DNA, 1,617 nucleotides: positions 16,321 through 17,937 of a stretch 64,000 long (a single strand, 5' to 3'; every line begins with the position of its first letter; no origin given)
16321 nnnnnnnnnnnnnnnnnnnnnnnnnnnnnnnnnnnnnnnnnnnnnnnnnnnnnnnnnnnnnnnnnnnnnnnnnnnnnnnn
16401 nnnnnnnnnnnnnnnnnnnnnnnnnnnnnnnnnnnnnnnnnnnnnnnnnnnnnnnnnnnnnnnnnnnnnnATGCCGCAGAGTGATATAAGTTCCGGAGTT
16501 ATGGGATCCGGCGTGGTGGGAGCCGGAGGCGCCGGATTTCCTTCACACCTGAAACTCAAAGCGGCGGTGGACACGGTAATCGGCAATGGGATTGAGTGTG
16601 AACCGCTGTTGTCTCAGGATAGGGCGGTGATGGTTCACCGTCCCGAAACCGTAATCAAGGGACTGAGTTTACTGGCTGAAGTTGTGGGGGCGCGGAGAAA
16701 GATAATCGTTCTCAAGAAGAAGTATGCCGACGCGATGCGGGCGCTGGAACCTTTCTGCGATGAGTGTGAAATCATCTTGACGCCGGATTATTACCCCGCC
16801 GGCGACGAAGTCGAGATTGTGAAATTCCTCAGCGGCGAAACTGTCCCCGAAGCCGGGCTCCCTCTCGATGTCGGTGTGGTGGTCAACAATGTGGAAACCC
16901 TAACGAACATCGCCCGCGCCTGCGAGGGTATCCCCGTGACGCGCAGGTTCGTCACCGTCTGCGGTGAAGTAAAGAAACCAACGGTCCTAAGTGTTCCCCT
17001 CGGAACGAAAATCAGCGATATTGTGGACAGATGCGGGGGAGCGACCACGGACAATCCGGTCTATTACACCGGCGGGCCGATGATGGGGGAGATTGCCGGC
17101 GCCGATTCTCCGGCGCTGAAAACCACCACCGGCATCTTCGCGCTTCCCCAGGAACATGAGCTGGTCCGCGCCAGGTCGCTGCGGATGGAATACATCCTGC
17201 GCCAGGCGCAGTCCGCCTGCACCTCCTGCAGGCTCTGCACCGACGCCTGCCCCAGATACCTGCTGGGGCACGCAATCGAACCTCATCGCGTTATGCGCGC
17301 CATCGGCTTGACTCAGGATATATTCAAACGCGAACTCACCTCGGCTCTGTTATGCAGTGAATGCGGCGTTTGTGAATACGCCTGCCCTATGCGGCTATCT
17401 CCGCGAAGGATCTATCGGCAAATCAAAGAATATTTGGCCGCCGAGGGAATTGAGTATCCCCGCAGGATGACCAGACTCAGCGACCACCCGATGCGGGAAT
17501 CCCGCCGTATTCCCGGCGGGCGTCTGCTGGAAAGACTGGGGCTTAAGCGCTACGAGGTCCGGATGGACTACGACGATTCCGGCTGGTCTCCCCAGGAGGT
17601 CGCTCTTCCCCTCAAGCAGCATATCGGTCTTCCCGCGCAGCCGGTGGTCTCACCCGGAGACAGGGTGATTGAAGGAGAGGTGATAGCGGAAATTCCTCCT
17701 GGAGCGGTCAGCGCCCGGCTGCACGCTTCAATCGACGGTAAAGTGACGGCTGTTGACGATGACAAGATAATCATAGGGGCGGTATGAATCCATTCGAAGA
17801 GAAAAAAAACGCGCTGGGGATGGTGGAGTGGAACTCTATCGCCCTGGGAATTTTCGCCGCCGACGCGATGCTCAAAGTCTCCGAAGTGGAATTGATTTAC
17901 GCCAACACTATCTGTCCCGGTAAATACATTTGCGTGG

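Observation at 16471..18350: Translationally coupled PduS-like and PduT-like pair with no other microcompartment genes in 64 kb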

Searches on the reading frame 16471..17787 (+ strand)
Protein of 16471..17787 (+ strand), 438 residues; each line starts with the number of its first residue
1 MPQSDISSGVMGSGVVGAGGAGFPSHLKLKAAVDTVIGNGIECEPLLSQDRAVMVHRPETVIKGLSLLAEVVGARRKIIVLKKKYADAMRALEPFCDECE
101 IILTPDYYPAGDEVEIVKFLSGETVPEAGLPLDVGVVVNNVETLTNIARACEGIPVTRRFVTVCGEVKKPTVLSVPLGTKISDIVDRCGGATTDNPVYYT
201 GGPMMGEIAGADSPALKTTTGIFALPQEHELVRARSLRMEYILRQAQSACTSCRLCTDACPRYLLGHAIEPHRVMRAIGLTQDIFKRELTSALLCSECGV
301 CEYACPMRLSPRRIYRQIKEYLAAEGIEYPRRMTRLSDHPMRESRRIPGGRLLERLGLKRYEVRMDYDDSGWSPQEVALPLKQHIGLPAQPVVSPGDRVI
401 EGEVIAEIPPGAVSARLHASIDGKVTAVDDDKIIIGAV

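Call 3: search_protein_families(library=pfam, proteins=[window:16471-17787:+], max_evalue=0.01)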
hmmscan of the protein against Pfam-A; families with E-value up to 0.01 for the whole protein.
window:16471-17787:+ (438 aa): 14 families
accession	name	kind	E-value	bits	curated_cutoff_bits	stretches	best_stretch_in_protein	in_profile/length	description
PF01512.22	Complex1_51K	-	8.6e-40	136.5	31.2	1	12-148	3-149/150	Nuo51 FMN-binding domain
PF13375.12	RnfC_N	-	8.3e-16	58.3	25.6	1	373-432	26-84/101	RnfC Barrel sandwich hybrid domain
PF13534.11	Fer4_17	-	1.6e-14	54.6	22.2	1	249-310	1-61/61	4Fe-4S dicluster domain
PF10531.15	SLBB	-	2.7e-11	43.6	27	1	161-206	2-53/55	SLBB domain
PF13183.11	Fer4_8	-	2.3e-06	28.5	27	1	248-308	3-67/68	4Fe-4S dicluster domain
PF12797.12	Fer4_2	-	1.7e-05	24.9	24.5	1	247-261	7-21/22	4Fe-4S binding domain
PF13484.11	Fer4_16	-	2.6e-05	25.3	30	1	250-307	2-65/66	4Fe-4S double cluster binding domain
PF13237.11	Fer4_10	-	3.6e-05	24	25.5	1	246-306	5-53/53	4Fe-4S dicluster domain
PF13187.11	Fer4_9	-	4.4e-05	23.9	27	1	249-308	1-50/52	4Fe-4S dicluster domain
PF12838.12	Fer4_7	-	5.9e-05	23.9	27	1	250-307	2-50/52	4Fe-4S dicluster domain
PF12837.12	Fer4_6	-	0.00016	21.9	25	0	247-263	6-22/24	4Fe-4S binding domain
PF14697.11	Fer4_21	-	0.00017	22.1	35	0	242-261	33-52/59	4Fe-4S dicluster domain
PF12800.12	Fer4_4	-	0.00025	21.6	24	1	248-262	2-16/17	4Fe-4S binding domain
PF00037.32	Fer4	-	0.0011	19.2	21.1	0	248-261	6-19/24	4Fe-4S binding domain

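Call 4: search_protein_families(library=ncbifam, proteins=[window:16471-17787:+], max_evalue=0.01)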
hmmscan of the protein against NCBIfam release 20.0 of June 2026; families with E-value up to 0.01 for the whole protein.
window:16471-17787:+ (438 aa): 24 families
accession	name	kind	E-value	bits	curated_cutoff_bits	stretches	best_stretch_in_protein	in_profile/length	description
TIGR01945.1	rnfC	subfamily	2.7e-74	250.3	245.95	2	4-322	122-431/435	RnfABCDGE type electron transport complex subunit C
NF003454.1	PRK05035.1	equivalog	2.7e-68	230.8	345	2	5-324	125-437/556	electron transport complex subunit RsxC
TIGR04481.1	PR_assoc_PrdC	equivalog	6e-59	199.9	490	2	9-224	79-304/425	proline reductase-associated electron transfer protein PrdC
NF041837.1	rnfC_Methano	equivalog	1.8e-27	96.3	650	2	120-310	240-414/438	Rnf electron transport complex subunit RnfC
TIGR01959.1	nuoF_fam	equivalog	2.8e-12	45.8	558.65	1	2-99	34-137/410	NADH-quinone oxidoreductase subunit NuoF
NF008436.0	PRK11278.1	equivalog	2.3e-08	33.4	749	1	2-97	47-149/448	NADH-quinone oxidoreductase subunit NuoF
NF010120.0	PRK13596.1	equivalog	6.8e-07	28.2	389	1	7-99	44-143/433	NADH-quinone oxidoreductase subunit NuoF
TIGR01971.1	NuoI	subfamily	8.4e-05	22.2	113.05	1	226-307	19-95/121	NADH-quinone oxidoreductase, chain I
NF045663.1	diclust_near_Sec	equivalog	0.00035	18.8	530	1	252-326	310-386/759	pyridine nucleotide-disulfide oxidoreductase/dicluster-binding protein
TIGR00273.1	TIGR00273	equivalog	0.00062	18.8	444.8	1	245-328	290-378/432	LutB/LldF family L-lactate oxidation iron-sulfur protein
TIGR02512.1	FeFe_hydrog_A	subfamily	0.00071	18.5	405.95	1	247-320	6-78/375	[FeFe] hydrogenase, group A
NF042909.1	FMH_DH_FwdF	exception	0.001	18.3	375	1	243-307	10-69/336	tungsten-dependent formylmethanofuran dehydrogenase subunit FwdF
NF042987.1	OGOR_delta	exception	0.0011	19.1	125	0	292-330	30-62/89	2-oxoglutarate ferredoxin oxidoreductase subunit delta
NF040864.1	HgcB_ferredoxin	equivalog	0.0016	18.2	99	1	243-307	9-58/93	mercury methylation ferredoxin HgcB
NF058577.1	FdxA_fam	equivalog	0.0018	18.4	65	0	294-307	37-50/52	4Fe-4S ferredoxin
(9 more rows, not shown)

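Call 41: search_solved_structures(query=window:16471-17787:+, show_alignments=2, max_evalue=0.00001)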
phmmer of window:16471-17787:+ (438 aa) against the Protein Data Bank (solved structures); distinct sequences matched with E-value up to 0.00001: 22.
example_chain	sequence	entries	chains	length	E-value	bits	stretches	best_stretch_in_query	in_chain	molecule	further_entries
9eri_C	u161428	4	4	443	1.9e-50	175.3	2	6-311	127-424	Na(+)-translocating ferredoxin:NAD(+) oxidoreductase complex subunit C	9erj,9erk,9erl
7zc6_C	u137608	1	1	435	5e-48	167.3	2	6-310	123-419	RnfC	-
8ahx_C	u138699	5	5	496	1.7e-46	162.2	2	9-355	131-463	Ion-translocating oxidoreductase complex subunit C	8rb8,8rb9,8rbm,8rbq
9bov_B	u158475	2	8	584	5.2e-09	38.7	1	6-96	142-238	NADH dehydrogenase (Quinone)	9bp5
9fdj_B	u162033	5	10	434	6.2e-09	38.5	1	7-255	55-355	NADH-quinone oxidoreductase subunit F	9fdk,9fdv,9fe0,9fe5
6q9c_B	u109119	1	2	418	7.3e-09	38.2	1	7-255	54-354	NADH-quinone oxidoreductase subunit F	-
6q9k_B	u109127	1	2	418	7.4e-09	38.2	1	7-255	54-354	NADH-quinone oxidoreductase subunit F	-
7q5y_C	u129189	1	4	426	7.7e-09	38.2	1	7-255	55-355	NADH-quinone oxidoreductase subunit F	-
9fe7_B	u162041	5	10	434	7.9e-09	38.1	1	7-255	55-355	NADH-quinone oxidoreductase subunit F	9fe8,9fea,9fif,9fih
6hl2_B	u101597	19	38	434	8.3e-09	38.1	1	7-255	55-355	NADH-quinone oxidoreductase subunit F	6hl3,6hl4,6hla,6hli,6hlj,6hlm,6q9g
6r7p_B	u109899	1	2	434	8.3e-09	38.1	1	7-255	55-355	NADH-quinone oxidoreductase subunit F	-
9fii_B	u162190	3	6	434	1.8e-08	36.9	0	7-255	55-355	NADH-quinone oxidoreductase subunit F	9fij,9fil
9mqx_B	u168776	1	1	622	1.2e-07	34.2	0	9-94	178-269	NADH:ubiquinone oxidoreductase, NADH-binding (51 kD) subunit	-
9f5x_B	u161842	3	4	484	2.8e-07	33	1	11-98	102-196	NADH dehydrogenase [ubiquinone] flavoprotein 1, mitochondrial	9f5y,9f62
8a6t_B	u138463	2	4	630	4.6e-07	32.3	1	4-101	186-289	Electron bifurcating hydrogenase subunit HydB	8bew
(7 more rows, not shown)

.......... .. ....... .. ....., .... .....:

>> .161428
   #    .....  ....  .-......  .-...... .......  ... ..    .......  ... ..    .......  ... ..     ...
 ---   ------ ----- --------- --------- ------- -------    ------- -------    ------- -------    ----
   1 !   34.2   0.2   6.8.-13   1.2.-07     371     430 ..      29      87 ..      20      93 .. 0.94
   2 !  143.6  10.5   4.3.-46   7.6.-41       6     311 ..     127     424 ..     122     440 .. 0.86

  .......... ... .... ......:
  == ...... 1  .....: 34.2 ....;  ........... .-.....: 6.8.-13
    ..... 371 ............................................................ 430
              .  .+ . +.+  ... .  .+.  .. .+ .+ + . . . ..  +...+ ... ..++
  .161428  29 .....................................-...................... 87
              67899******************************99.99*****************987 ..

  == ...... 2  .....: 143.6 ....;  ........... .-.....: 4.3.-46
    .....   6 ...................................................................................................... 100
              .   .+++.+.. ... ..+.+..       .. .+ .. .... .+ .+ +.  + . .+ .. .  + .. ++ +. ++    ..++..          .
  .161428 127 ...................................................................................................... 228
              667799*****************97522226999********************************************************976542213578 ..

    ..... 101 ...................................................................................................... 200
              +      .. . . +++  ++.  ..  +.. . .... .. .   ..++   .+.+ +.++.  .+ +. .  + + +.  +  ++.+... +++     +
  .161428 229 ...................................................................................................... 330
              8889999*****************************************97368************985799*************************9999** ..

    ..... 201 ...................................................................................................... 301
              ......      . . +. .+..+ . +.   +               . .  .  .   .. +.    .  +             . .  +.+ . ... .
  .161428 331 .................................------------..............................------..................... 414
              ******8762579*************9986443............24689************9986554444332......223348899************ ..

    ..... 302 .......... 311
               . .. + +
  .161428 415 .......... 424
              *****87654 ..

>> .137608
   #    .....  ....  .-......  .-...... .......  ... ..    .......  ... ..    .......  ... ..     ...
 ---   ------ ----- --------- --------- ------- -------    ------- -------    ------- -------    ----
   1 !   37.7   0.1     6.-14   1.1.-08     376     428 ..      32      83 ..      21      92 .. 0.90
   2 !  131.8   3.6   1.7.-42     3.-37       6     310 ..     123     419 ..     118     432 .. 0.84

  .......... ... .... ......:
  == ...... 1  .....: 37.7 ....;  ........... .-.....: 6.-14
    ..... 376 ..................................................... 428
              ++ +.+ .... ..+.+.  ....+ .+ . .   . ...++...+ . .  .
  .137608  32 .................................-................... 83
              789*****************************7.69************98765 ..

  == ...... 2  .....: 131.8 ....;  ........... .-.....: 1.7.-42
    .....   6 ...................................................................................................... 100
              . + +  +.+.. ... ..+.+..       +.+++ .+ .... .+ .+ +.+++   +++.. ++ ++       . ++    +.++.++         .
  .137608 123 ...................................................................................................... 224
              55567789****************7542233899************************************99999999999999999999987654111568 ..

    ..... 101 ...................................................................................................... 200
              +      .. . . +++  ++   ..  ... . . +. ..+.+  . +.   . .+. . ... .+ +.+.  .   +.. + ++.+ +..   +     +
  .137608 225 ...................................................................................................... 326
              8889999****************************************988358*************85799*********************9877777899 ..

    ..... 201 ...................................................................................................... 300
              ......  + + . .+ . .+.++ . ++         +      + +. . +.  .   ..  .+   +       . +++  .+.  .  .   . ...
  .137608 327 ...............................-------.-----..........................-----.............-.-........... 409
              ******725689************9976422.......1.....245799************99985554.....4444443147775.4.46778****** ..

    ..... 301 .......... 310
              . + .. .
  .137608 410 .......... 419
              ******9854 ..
